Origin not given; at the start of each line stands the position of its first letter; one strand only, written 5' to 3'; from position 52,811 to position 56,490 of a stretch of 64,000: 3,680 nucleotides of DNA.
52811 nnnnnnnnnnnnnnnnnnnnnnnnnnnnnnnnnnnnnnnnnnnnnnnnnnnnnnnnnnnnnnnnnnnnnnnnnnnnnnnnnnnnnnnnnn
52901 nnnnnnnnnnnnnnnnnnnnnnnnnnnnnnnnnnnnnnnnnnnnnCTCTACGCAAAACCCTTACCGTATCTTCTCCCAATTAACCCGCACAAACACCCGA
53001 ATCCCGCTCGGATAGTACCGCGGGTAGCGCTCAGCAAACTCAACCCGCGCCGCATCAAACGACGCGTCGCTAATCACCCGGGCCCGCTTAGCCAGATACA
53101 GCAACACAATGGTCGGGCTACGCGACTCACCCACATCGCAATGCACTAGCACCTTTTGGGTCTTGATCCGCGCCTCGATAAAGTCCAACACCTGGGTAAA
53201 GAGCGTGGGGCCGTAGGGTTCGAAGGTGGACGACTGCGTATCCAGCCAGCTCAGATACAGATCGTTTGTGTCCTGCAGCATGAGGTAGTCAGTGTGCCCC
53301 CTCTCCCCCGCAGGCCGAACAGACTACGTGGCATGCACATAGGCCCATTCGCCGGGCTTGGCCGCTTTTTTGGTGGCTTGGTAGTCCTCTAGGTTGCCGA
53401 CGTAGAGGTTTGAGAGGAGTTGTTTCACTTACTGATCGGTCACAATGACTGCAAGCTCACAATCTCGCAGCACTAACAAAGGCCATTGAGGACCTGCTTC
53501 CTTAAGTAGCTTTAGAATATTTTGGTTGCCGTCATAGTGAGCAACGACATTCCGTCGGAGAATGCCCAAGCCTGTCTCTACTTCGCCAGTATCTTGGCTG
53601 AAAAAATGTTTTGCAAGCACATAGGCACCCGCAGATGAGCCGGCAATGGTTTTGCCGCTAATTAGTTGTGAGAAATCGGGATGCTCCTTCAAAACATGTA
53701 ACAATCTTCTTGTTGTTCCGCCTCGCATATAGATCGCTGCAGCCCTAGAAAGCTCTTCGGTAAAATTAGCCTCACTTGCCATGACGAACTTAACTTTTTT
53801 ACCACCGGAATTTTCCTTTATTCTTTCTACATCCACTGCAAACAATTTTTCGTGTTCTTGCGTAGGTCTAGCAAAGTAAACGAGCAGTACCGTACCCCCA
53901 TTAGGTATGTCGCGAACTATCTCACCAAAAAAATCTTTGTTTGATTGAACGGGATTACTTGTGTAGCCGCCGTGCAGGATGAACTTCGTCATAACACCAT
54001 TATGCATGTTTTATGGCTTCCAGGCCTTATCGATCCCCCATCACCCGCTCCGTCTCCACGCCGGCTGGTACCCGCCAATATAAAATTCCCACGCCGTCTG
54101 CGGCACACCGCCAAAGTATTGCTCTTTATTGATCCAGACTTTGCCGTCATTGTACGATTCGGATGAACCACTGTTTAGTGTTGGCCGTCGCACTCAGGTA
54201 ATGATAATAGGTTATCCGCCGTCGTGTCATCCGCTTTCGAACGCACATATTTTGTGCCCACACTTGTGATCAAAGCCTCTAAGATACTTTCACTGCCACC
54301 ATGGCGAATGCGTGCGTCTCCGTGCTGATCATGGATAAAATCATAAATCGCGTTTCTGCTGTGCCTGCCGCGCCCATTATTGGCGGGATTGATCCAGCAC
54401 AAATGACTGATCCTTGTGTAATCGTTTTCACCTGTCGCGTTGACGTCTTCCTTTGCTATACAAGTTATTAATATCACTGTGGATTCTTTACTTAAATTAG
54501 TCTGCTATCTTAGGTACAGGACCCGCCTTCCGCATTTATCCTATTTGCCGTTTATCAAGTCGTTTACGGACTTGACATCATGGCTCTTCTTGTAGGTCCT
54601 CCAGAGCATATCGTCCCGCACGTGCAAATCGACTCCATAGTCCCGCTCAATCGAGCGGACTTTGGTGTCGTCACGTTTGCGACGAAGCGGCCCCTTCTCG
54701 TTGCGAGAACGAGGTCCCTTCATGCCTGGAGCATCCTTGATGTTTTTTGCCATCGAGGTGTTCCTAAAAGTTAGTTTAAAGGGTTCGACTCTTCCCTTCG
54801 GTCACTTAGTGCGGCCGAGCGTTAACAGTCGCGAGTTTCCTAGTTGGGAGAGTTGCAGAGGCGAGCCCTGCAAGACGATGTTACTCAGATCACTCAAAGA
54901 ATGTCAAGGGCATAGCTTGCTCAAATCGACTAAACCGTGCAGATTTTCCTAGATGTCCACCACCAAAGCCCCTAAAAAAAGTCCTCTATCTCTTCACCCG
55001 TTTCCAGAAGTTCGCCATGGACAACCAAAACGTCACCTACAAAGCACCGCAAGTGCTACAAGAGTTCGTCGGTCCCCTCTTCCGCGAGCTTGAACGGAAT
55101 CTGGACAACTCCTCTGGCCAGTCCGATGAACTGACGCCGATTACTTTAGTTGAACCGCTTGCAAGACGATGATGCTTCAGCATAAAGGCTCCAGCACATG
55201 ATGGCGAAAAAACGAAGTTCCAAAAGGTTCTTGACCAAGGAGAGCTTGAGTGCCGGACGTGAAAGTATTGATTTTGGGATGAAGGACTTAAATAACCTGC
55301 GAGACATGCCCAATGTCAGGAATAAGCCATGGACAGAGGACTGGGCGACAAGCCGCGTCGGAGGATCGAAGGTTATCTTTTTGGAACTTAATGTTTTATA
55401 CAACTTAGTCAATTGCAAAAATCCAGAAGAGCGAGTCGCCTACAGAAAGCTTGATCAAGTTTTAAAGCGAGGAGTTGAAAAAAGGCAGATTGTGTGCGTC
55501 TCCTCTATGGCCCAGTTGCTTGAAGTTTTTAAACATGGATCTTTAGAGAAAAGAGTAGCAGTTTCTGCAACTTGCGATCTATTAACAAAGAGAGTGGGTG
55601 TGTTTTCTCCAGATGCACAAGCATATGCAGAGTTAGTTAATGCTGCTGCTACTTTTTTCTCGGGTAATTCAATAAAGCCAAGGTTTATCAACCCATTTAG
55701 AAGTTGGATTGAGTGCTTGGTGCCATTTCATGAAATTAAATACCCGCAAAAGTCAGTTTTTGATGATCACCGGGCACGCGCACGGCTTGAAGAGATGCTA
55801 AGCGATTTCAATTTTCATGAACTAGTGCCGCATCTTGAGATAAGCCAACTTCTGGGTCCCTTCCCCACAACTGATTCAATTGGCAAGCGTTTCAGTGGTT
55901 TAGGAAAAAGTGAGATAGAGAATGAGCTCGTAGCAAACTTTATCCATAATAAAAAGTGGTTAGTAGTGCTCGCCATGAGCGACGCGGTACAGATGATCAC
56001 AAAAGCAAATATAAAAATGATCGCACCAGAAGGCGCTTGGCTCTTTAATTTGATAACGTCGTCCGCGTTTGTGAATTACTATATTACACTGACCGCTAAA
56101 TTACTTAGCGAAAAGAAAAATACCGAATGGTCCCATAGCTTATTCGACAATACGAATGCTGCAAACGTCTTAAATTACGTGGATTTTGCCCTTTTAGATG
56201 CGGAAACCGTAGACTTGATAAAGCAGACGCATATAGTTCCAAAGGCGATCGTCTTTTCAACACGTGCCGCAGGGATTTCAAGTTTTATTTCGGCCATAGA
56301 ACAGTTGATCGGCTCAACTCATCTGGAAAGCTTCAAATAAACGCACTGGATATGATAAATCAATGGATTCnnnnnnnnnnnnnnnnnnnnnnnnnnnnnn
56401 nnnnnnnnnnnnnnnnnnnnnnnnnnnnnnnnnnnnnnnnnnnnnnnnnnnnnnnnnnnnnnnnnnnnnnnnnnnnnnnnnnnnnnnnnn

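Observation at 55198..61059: Defense-like island: an MmeI-family Type IIG enzyme flanked by two uncharacterised low-GC genes (one translationally coupled) and a GxxExxY nuclease-fold gene.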

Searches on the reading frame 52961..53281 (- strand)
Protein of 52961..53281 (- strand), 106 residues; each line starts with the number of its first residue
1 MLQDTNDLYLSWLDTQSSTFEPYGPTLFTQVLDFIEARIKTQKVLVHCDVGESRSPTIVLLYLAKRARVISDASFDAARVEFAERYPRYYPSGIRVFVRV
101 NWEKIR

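Call 20: search_protein_families(library=pfam, proteins=[window:52961-53281:-], max_evalue=0.01)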
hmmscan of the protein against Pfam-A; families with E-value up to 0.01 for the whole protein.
window:52961-53281:- (106 aa): 4 families
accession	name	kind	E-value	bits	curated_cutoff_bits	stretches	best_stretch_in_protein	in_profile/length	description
PF00782.25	DSPc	-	4.2e-09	36.7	33.5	1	28-75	59-107/133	Dual specificity phosphatase, catalytic domain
PF04179.17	Init_tRNA_PT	-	0.0031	18.1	22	1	28-66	21-62/114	Rit1 DUSP-like domain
PF19386.4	DUF5961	-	0.0036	17.9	25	1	65-98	13-48/72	Family of unknown function (DUF5961)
PF22784.1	PTP-SAK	-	0.0063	17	27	1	31-65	76-111/153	Swiss Army Knife protein, DSP-PTPase phosphatase domain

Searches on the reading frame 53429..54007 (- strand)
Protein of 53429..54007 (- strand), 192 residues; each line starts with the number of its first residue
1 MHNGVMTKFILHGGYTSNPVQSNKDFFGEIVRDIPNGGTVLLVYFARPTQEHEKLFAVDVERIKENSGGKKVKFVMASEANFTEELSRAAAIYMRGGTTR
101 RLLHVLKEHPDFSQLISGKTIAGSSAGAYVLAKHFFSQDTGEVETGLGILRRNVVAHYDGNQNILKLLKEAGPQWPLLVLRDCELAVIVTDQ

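Call 20: search_protein_families(library=pfam, proteins=[window:53429-54007:-], max_evalue=0.01)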
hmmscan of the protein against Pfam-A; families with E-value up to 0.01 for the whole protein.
window:53429-54007:- (192 aa): 1 family
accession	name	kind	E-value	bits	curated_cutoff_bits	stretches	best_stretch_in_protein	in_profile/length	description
PF03575.23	Peptidase_S51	-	9.8e-11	42.1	23.9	1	69-169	63-176/206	Peptidase family S51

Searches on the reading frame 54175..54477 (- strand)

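Call 20: search_protein_families(library=pfam, proteins=[window:54175-54477:-], max_evalue=0.01)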
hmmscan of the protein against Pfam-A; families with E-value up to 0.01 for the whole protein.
window:54175-54477:- (100 aa): 1 family
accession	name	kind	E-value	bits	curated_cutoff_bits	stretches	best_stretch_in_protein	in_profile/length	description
PF13031.12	DUF3892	-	8.9e-08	32.9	22.3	1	4-94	2-71/71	Protein of unknown function (DUF3892)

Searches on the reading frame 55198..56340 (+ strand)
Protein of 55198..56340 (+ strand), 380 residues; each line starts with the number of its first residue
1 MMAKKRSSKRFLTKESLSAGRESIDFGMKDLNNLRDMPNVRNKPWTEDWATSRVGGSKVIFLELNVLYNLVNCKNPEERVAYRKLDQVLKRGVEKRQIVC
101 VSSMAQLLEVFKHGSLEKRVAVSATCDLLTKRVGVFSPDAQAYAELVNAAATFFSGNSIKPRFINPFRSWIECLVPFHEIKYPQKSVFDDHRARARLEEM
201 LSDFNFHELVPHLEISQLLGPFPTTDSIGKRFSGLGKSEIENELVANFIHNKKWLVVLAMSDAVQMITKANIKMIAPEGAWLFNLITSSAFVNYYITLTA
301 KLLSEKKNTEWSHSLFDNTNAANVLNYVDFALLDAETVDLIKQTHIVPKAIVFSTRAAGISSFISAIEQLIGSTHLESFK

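Call 4: search_protein_families(library=pfam, proteins=[window:55198-56340:+], max_evalue=1)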
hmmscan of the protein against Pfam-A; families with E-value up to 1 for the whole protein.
window:55198-56340:+ (380 aa): 0 families

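Call 5: search_protein_families(library=padloc, proteins=[window:55198-56340:+], max_evalue=1)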
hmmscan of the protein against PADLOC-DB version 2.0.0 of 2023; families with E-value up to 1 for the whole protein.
window:55198-56340:+ (380 aa): 0 families

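Call 6: search_protein_families(library=ncbifam, proteins=[window:55198-56340:+], max_evalue=1)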
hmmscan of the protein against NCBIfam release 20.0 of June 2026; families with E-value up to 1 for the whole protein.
window:55198-56340:+ (380 aa): 1 family
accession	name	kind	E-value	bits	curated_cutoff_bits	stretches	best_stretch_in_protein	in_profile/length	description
TIGR03729.1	acc_ester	subfamily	0.055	12.9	148.25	1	263-377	94-202/239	putative phosphoesterase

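Call 14: find_homologous_proteins(query=window:55198-56340:+, max_evalue=0.001)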
Query window:55198-56340:+: 5854 candidates shared short words with the query, none scored E <= 0.001.

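Call 42: list_cluster_members(proteins=[window:55198-56340:+, window:55201-56340:+, window:56371-59421:-, window:56371-59466:-, window:60661-61059:-])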
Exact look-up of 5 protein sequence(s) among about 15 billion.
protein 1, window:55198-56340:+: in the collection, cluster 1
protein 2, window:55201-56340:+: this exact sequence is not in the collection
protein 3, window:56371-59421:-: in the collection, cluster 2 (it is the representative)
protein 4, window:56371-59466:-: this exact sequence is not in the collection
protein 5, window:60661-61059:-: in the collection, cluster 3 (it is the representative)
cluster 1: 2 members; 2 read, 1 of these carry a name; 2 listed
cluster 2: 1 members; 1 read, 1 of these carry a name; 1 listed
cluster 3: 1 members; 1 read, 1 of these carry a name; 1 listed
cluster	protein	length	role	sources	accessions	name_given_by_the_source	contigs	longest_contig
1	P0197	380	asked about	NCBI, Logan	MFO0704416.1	MAG: hypothetical protein U0517_00345 [Candidatus Andersenbacteria bacterium]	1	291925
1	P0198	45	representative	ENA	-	-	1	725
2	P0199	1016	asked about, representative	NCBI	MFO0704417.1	MAG: type ISP restriction/modification enzyme [Candidatus Andersenbacteria bacterium]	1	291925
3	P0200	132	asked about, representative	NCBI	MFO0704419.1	MAG: GxxExxY protein [Candidatus Andersenbacteria bacterium]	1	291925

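Call 83: search_solved_structures(query=window:55198-56340:+, max_evalue=10)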
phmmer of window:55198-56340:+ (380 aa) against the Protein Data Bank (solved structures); distinct sequences matched with E-value up to 10: 0.

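Call 84: search_protein_families(library=phrogs, proteins=[window:55198-56340:+], max_evalue=0.01)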
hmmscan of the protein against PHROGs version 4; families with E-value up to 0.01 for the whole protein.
window:55198-56340:+ (380 aa): 0 families

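Call 85: find_related_loci(query=window:55198-56340:+, collection=viral_contigs, flank=5000)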
Query window:55198-56340:+ (380 aa) in viral_contigs; peptide patterns used: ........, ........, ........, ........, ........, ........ (x = any residue, [..] = any of these).
12 stretches matched a pattern, but none encodes a relative of the query by tblastn (E <= 1e-3).

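Call 86: search_dna_similar(query=window:55198-56340:+, collection=plasmids, mode=protein, max_evalue=0.01, max_rows=10)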
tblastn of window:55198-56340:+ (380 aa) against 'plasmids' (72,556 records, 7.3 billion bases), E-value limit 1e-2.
No match.

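Call 87: search_dna_similar(query=window:55198-56340:+, collection=phages, mode=protein, max_evalue=0.01, max_rows=10)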
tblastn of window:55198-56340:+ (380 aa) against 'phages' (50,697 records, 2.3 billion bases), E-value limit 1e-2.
No match.
